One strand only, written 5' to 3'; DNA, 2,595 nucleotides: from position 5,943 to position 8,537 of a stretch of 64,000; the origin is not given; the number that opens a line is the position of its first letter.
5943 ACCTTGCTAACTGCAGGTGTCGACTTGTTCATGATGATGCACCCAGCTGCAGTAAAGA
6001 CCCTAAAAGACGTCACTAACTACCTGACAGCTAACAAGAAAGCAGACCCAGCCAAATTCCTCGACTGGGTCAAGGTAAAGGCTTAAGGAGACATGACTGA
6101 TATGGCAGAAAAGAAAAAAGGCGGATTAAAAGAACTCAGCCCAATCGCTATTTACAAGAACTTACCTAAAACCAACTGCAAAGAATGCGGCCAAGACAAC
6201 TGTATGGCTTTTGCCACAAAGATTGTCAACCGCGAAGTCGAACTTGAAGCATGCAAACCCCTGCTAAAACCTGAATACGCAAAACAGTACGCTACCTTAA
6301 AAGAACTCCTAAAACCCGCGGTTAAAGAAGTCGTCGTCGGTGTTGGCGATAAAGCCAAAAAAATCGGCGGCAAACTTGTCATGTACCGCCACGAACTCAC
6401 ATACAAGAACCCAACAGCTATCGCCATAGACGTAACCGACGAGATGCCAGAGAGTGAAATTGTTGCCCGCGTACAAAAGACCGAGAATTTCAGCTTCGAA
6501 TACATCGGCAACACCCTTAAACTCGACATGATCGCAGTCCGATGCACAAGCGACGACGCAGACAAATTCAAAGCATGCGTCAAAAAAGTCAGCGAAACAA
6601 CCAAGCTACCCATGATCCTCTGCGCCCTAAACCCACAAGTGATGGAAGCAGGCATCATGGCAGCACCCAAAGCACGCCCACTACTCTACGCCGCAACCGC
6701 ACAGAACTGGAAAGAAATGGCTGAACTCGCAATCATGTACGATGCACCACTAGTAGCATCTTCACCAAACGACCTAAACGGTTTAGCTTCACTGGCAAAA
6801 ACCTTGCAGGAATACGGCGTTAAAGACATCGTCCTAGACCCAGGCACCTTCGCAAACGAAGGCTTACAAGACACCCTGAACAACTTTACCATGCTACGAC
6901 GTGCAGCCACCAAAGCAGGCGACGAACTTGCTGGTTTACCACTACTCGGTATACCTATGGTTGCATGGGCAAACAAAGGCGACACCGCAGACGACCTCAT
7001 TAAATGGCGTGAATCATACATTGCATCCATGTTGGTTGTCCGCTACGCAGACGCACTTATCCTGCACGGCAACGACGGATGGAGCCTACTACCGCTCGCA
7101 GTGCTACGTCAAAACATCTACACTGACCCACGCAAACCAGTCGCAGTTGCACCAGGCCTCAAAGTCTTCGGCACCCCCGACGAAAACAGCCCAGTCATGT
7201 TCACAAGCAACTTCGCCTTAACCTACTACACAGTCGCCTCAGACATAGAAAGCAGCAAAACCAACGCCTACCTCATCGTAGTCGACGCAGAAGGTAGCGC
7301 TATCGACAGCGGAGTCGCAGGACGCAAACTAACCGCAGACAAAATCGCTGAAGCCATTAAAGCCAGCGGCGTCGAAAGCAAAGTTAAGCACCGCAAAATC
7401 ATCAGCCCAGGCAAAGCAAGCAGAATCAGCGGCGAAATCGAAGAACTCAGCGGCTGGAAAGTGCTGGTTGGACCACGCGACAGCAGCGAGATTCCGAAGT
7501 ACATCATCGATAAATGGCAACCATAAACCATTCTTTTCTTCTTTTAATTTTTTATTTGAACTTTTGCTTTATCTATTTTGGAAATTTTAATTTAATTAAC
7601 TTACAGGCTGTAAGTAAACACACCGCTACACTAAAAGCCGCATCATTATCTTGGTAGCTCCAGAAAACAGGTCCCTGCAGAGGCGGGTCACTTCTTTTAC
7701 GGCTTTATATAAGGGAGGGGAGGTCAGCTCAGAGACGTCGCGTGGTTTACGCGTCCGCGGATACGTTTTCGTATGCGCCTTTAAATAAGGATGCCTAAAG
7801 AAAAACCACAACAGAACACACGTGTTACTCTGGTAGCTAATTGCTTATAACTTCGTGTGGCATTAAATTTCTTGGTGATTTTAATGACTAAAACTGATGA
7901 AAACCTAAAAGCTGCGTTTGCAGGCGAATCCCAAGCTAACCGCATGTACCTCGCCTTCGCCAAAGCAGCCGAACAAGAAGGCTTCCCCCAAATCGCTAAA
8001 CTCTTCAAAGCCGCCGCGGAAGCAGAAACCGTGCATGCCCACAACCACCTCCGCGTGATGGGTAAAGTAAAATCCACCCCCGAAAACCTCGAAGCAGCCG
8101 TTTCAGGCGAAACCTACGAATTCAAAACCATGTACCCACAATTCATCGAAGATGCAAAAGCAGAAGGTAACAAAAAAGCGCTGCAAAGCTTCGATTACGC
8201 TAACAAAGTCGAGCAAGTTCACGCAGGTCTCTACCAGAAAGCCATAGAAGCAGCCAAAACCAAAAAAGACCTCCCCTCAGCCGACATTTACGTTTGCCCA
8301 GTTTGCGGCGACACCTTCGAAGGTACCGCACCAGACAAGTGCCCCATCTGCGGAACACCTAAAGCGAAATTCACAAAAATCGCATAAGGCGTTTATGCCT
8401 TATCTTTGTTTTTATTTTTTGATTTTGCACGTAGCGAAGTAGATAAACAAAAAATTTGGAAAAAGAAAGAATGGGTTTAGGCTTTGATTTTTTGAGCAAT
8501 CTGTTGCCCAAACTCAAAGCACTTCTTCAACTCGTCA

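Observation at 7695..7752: Dispersed ~58-bp promoter/leader cassette in five intergenic copies with a co-varying hairpin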

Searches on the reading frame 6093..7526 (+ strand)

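Call 87: search_protein_families(library=pfam, proteins=[window:6093-7526:+], max_evalue=0.001)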
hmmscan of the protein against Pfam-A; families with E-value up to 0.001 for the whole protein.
window:6093-7526:+ (477 aa): 2 families
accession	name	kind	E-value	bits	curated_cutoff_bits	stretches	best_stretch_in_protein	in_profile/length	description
PF03599.22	CdhD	-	1.8e-130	435.6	24.8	1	79-470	1-386/387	CO dehydrogenase/acetyl-CoA synthase delta subunit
PF04060.18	FeS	-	8e-14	51.5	23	1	24-56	1-33/33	Putative Fe-S cluster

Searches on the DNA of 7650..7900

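Call 39: search_rna_families(source=window, start=7650, end=7900, threshold=evalue, max_evalue=10)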
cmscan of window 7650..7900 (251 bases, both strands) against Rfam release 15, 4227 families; matches with E-value up to 10: 2.
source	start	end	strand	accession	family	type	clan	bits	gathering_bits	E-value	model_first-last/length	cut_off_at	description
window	7650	7673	-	RF03432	mir-7331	Gene; miRNA;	-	12.8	100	8.4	1-24/68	3'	mir-7331 microRNA precursor family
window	7650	7822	-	RF02041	HOTTIP_2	Gene; lncRNA;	-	3.4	80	8.5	1-139/374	3'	HOXA transcript at the distal tip, conserved region 2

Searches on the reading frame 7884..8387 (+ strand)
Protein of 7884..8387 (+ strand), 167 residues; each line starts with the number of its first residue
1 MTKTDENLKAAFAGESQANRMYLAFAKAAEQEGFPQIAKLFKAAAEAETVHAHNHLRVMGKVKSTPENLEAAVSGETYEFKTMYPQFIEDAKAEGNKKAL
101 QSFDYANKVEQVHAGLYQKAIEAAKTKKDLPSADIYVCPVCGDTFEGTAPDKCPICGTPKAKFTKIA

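Call 87: search_protein_families(library=pfam, proteins=[window:7884-8387:+], max_evalue=0.001)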
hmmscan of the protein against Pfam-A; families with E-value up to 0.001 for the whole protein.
window:7884-8387:+ (167 aa): 3 families
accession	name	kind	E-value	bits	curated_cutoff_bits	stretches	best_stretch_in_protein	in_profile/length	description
PF02915.23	Rubrerythrin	-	9.3e-28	97.8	22.8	1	6-120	1-136/137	Rubrerythrin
PF21349.2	RUBY_RBDX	-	9.3e-10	38.2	26.5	1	136-163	1-29/30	Rubrerythrin, rubredoxin-like domain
PF00210.30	Ferritin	-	2.3e-07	31.2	24.5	1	7-136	3-118/142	Ferritin-like domain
